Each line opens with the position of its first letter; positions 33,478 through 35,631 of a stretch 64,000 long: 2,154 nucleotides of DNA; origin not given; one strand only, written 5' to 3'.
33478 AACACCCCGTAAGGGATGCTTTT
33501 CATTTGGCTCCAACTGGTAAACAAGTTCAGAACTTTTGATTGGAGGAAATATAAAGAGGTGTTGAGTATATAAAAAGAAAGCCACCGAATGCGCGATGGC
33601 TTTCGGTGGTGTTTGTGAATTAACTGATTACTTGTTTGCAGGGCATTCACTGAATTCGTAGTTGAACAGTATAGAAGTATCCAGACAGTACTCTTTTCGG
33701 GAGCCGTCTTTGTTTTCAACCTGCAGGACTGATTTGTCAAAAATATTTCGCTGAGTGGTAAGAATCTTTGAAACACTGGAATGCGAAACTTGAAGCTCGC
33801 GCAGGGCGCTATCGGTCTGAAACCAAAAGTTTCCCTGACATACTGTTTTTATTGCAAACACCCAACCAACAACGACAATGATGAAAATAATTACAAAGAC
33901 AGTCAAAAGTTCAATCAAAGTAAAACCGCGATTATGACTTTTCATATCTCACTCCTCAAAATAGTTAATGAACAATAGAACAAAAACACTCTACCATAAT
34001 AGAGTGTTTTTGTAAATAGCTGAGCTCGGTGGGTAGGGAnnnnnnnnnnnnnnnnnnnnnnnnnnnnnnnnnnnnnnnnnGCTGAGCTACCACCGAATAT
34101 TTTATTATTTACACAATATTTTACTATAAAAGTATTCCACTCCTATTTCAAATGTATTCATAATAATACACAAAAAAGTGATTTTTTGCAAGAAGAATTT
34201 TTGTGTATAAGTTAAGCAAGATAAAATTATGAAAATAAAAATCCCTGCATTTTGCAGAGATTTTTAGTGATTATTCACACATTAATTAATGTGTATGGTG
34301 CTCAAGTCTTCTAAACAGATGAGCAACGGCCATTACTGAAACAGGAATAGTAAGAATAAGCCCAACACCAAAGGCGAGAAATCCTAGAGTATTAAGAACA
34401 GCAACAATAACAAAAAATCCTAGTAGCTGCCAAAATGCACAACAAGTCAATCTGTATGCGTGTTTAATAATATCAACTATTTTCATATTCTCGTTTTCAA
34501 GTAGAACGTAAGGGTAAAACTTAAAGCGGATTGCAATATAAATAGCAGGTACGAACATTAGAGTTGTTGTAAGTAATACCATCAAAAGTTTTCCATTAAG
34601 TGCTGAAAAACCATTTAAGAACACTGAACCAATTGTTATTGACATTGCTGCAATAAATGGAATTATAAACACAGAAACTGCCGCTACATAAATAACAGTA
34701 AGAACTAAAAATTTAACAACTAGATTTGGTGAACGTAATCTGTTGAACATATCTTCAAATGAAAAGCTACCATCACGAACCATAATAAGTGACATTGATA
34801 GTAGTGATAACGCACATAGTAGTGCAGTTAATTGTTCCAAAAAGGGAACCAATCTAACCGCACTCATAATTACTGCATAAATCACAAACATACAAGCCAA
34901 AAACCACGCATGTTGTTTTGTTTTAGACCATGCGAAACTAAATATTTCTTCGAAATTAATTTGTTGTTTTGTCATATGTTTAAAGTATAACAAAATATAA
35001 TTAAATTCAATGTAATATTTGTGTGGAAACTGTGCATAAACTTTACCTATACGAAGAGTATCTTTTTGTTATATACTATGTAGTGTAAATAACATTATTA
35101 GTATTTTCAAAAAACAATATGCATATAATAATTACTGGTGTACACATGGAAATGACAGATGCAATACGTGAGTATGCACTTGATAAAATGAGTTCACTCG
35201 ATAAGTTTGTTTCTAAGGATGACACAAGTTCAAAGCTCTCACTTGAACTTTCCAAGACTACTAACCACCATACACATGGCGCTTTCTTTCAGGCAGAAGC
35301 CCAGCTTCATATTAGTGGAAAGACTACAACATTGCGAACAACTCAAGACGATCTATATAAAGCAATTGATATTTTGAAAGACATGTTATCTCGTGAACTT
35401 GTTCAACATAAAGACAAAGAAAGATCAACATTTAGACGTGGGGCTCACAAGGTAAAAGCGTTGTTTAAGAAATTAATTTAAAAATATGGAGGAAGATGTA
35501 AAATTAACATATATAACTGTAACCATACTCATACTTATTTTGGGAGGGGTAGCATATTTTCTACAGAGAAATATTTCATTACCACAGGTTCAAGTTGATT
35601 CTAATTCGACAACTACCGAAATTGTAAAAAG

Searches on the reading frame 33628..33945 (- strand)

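Call 13: search_protein_families(library=pfam, proteins=[window:33628-33945:-], max_evalue=0.01)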
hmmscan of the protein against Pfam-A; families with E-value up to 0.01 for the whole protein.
window:33628-33945:- (105 aa): 1 family
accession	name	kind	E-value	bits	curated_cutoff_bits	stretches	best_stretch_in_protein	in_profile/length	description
PF07963.17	N_methyl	-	1.2e-06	28.3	21.2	1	3-26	2-25/27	Prokaryotic N-terminal methylation motif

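Call 63: search_protein_families(library=phrogs, proteins=[window:33628-33945:-], max_evalue=0.001)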
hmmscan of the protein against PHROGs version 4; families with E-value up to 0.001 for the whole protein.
window:33628-33945:- (105 aa): 1 family
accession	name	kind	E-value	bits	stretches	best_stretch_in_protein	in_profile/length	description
phrog_11596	-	unknown function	0.00018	22.3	1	1-48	1-47/187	-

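Call 64: search_protein_families(library=padloc, proteins=[window:33628-33945:-], max_evalue=0.001)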
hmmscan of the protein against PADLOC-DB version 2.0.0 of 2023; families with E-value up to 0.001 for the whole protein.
window:33628-33945:- (105 aa): 0 families

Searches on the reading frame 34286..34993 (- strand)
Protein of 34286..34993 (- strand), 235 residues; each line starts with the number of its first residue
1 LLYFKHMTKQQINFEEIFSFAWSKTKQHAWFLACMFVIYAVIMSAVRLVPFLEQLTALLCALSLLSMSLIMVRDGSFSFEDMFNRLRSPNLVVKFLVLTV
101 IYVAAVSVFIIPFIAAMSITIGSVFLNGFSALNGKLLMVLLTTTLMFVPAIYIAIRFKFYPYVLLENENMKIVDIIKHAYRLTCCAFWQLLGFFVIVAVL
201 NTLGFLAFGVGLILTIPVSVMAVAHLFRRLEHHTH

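Call 14: search_protein_families(library=pfam, proteins=[window:34286-34993:-], max_evalue=0.01)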
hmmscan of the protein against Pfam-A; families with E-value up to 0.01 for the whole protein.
window:34286-34993:- (235 aa): 1 family
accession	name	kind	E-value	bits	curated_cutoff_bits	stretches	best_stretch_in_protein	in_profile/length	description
PF06161.16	DUF975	-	0.0026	18.1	34.8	1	54-226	54-235/243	Protein of unknown function (DUF975)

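Call 31: find_homologous_proteins(query=window:34286-34993:-, max_evalue=1e-10)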
Query window:34286-34993:- (235 aa): 44 proteins with E <= 1e-10 among 1180 candidates.
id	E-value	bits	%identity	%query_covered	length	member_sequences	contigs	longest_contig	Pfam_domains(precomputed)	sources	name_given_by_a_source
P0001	1.5e-139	481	100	97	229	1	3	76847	-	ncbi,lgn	-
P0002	1.4e-134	465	93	97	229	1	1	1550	-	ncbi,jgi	jgi:hypothetical protein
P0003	7.9e-118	410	80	97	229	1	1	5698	-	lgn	-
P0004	9.6e-113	394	75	97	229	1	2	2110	-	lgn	-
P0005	8.1e-103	361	71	97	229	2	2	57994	-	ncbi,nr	ncbi:hypothetical protein K9M47_02060 [Candidatus Gracilibacteria bacterium]|nr:hypothetical protein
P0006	1.2e-97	344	70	97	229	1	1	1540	PF06161.17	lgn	-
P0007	2.3e-97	343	69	97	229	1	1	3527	PF06161.17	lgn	-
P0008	3.0e-96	340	69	97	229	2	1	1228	PF06161.17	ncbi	-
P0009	1.2e-94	335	66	97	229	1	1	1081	PF06161.17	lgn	-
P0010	2.5e-93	330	68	97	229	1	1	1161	-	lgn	-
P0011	7.3e-91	322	68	98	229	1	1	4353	-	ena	-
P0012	3.0e-90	320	63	98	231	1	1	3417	-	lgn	-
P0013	4.0e-90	320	66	97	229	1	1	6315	-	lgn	-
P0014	2.0e-89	317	64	97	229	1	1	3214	PF06161.17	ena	-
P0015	2.2e-89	317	66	98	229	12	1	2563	-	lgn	-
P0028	6.2e-81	290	59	97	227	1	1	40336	-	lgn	-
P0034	4.3e-76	274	58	97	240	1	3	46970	PF06161.17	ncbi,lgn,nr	ncbi:MAG: hypothetical protein KBC41_03540 [Candidatus Pacebacteria bacterium]|nr:hypothetical prote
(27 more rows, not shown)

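Call 32: find_encoding_contigs(protein=P0005, flank=10000, max_places=2)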
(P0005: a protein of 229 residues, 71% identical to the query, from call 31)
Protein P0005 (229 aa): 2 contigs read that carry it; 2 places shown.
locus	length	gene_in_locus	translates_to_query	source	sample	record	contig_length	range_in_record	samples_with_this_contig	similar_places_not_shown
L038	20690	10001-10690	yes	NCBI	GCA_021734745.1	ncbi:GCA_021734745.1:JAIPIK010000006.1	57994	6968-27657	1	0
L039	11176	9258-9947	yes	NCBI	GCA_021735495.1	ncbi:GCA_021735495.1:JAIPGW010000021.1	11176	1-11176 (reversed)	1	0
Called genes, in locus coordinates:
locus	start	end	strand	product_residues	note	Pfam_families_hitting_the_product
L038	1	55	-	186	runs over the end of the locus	PF01765:RRF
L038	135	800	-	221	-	PF13177:DNA_pol3_delta2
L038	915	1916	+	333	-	-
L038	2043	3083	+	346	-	-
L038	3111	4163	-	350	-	PF00022:Actin, PF06723:MreB_Mbl, PF00012:HSP70, PF14450:FtsA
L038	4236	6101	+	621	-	-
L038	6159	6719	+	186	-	PF01327:Pep_deformylase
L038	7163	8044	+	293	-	PF00551:Formyl_trans_N, PF02911:Formyl_trans_C (weak)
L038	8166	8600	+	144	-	-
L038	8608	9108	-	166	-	PF00160:Pro_isomerase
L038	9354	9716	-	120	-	PF02482:Ribosomal_S30AE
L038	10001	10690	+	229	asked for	-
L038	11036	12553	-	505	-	PF00239:Resolvase, PF07508:Recombinase, PF13408:Zn_ribbon_recom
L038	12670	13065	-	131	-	-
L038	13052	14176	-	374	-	-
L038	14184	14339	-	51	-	-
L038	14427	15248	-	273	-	-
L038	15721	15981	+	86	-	-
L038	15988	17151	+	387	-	PF01471:PG_binding_1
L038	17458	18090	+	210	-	-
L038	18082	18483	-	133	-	-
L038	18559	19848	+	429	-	PF18871:HEPN_Toprim_N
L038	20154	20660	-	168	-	PF01936:NYN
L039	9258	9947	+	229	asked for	-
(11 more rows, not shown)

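Call 33: find_encoding_contigs(protein=P0034, flank=10000, max_places=2)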
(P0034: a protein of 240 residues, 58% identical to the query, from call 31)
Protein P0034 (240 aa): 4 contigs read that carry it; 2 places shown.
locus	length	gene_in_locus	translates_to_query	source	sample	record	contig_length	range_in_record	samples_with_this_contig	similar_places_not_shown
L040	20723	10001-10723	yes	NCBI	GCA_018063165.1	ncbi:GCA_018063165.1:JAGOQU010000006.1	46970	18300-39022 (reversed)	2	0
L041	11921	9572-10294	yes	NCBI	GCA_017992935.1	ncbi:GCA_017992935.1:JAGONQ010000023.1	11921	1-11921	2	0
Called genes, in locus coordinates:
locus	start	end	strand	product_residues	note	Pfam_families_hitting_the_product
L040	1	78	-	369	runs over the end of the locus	PF02163:Peptidase_M50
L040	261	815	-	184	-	PF01765:RRF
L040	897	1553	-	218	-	PF13177:DNA_pol3_delta2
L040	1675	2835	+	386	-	-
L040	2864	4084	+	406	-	-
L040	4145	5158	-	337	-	PF00022:Actin, PF06723:MreB_Mbl, PF00012:HSP70, PF14450:FtsA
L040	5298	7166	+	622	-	-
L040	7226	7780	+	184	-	PF01327:Pep_deformylase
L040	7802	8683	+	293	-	PF00551:Formyl_trans_N, PF02911:Formyl_trans_C (weak)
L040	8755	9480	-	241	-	PF00160:Pro_isomerase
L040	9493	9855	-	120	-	PF02482:Ribosomal_S30AE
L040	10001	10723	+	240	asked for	PF06161:DUF975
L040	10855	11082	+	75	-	-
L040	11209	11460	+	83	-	PF13376:OmdA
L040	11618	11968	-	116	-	-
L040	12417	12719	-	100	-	-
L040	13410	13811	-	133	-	PF11969:DcpS_C, PF01230:HIT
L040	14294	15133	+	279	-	PF08239:SH3_3 (weak), PF03734:YkuD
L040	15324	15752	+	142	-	PF13529:Peptidase_C39_2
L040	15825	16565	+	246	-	PF01145:Band_7, PF13421:Band_7_1 (weak)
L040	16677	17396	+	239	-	PF00005:ABC_tran, PF13304:AAA_21 (weak)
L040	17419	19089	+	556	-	PF16949:ABC_tran_2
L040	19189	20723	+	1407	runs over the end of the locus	PF00041:fn3 (faint), PF08329:ChitinaseA_N (faint), PF13620:CarboxypepD_reg (faint), PF01471:PG_binding_1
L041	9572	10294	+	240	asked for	PF06161:DUF975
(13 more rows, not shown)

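Call 34: find_encoding_contigs(protein=P0028, flank=10000, max_places=2)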
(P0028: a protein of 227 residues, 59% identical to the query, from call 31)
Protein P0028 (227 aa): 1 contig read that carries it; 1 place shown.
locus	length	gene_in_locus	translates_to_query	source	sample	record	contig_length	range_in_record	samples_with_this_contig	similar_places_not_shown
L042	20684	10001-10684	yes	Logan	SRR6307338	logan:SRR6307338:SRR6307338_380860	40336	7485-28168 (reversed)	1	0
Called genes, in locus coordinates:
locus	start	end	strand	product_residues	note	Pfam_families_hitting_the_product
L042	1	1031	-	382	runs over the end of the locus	PF02163:Peptidase_M50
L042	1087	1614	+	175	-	-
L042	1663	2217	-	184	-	PF01765:RRF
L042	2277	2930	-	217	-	PF13177:DNA_pol3_delta2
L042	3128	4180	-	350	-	PF00022:Actin, PF06723:MreB_Mbl, PF00012:HSP70, PF14450:FtsA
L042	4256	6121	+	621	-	-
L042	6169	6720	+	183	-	PF01327:Pep_deformylase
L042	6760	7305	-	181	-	-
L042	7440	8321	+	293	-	PF00551:Formyl_trans_N, PF02911:Formyl_trans_C (weak)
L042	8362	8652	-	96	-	-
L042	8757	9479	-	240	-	PF00160:Pro_isomerase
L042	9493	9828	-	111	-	PF02482:Ribosomal_S30AE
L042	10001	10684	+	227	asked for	-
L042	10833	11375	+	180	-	-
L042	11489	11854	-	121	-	-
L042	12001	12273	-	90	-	-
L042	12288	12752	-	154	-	PF05981:CreA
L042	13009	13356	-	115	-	-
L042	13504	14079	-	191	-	-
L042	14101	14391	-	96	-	-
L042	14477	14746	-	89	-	-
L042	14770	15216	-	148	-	PF10604:Polyketide_cyc2 (weak), PF03364:Polyketide_cyc (weak)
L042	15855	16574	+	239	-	PF00005:ABC_tran, PF13304:AAA_21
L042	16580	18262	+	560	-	PF16949:ABC_tran_2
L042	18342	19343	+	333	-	PF00989:PAS, PF13188:PAS_8 (weak), PF13426:PAS_9, PF13487:HD_5, PF01966:HD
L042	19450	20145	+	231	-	-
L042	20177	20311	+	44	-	-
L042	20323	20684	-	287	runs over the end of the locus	PF02272:DHHA1 (weak)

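Call 38: find_encoding_contigs(protein=P0001, flank=10000, max_places=4)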
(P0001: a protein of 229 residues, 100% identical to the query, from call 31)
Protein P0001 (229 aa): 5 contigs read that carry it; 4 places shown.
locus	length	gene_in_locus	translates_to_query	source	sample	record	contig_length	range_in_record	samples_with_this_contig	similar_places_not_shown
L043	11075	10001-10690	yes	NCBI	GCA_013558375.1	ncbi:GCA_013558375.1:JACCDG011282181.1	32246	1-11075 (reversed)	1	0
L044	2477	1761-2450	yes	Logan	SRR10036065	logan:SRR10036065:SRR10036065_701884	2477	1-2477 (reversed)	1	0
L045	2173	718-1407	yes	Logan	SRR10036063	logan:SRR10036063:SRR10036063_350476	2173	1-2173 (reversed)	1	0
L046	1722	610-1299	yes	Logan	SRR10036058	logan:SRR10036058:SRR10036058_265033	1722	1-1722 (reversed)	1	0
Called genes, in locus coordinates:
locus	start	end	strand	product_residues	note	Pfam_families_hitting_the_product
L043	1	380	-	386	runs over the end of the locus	PF02163:Peptidase_M50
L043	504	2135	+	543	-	PF00989:PAS, PF08448:PAS_4, PF13188:PAS_8, PF13426:PAS_9, PF08447:PAS_3, PF00512:HisKA, PF02518:HATPase_c, PF00072:Response_reg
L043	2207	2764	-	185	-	PF01765:RRF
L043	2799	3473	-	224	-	PF13177:DNA_pol3_delta2, PF07560:DUF1539 (faint)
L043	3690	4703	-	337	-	PF00022:Actin, PF06723:MreB_Mbl, PF00012:HSP70, PF14450:FtsA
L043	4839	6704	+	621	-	-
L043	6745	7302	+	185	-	PF01327:Pep_deformylase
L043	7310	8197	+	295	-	PF00551:Formyl_trans_N, PF02911:Formyl_trans_C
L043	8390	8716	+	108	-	-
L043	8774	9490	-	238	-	PF00160:Pro_isomerase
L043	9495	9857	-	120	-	PF02482:Ribosomal_S30AE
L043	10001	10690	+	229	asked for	-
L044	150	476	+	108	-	-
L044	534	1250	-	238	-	PF00160:Pro_isomerase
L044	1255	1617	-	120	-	PF02482:Ribosomal_S30AE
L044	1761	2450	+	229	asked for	-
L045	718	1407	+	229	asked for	-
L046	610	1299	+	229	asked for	-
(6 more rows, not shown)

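Call 39: find_encoding_contigs(protein=P0003, flank=10000, max_places=2)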
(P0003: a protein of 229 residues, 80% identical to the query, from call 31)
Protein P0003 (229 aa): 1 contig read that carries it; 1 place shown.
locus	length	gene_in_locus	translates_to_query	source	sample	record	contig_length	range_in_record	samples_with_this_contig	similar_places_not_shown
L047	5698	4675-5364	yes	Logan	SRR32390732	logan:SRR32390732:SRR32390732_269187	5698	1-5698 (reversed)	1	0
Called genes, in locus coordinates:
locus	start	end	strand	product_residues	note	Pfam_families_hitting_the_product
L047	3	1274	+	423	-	?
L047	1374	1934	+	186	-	PF01327:Pep_deformylase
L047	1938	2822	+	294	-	PF00551:Formyl_trans_N, PF02911:Formyl_trans_C (weak)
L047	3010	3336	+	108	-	-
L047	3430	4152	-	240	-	PF00160:Pro_isomerase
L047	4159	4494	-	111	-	PF02482:Ribosomal_S30AE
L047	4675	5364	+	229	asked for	-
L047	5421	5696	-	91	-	?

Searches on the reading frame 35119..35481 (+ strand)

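Call 14: search_protein_families(library=pfam, proteins=[window:35119-35481:+], max_evalue=0.01)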
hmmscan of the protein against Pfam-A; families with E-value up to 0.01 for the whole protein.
window:35119-35481:+ (120 aa): 1 family
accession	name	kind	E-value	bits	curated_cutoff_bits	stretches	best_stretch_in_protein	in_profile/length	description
PF02482.25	Ribosomal_S30AE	-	1.2e-16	61.6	23.7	1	3-101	1-87/88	Sigma 54 modulation protein / S30EA ribosomal protein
